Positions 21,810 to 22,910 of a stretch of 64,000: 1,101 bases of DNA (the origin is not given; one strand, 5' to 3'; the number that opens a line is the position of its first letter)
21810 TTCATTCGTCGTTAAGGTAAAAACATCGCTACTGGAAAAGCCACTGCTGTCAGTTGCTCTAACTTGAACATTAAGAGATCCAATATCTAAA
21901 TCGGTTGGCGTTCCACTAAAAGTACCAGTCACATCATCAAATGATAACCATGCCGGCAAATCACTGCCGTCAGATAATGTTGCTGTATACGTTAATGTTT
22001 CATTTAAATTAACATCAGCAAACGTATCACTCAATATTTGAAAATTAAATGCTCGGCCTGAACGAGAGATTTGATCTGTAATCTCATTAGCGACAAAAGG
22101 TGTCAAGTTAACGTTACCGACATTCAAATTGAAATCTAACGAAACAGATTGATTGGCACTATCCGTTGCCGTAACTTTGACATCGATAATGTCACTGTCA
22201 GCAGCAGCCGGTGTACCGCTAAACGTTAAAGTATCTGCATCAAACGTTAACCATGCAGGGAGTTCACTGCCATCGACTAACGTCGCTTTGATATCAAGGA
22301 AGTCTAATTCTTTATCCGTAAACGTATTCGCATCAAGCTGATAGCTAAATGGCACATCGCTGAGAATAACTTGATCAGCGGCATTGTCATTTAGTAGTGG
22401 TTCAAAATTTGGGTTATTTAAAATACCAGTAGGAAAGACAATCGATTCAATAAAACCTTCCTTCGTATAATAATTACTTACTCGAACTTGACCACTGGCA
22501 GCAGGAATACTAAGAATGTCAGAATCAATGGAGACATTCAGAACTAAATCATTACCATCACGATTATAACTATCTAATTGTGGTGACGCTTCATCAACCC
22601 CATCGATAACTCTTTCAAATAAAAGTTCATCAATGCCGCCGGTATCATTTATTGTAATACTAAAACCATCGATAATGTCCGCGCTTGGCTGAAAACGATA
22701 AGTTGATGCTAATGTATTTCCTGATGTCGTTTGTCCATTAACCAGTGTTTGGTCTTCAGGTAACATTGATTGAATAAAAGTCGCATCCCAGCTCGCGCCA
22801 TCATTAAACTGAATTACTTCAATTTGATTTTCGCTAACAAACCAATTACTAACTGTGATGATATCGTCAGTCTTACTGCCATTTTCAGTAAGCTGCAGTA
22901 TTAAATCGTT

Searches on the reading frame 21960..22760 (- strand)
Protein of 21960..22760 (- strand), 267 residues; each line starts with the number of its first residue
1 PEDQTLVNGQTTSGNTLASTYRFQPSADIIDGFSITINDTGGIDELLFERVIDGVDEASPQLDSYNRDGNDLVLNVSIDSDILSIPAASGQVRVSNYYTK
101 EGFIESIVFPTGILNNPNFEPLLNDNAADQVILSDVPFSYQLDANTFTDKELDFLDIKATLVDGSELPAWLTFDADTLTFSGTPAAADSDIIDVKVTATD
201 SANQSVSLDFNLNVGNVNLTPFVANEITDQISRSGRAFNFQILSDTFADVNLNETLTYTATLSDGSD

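Call 22: find_related_loci(query=A1, collection=genome_contigs, flank=10000)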
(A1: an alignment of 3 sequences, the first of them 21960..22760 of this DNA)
Query A1 (267 aa) in genome_contigs; peptide patterns used: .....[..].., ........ (x = any residue, [..] = any of these).
40 stretches matched a pattern; 1 encode a relative of the query (tblastn E <= 1e-3); 1 distinct loci.
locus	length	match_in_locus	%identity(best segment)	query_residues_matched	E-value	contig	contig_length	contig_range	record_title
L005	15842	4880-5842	73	1-267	1e-122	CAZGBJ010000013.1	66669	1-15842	MAG TPA_asm: uncultured Enterobacteriaceae bacterium isolate binchicken_co46_542 genome assembly, contig: NODE_663_lengt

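Call 34: find_related_loci(query=A1, collection=metagenome_contigs, flank=10000)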
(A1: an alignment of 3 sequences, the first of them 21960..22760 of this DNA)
Query A1 (267 aa) in metagenome_contigs; peptide patterns used: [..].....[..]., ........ (x = any residue, [..] = any of these).
116 stretches matched a pattern; 2 encode a relative of the query (tblastn E <= 1e-3); 2 distinct loci.
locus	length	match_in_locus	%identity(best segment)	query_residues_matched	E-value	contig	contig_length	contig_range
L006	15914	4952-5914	73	1-267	2e-122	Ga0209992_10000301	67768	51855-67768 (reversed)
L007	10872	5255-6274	68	1-266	9e-118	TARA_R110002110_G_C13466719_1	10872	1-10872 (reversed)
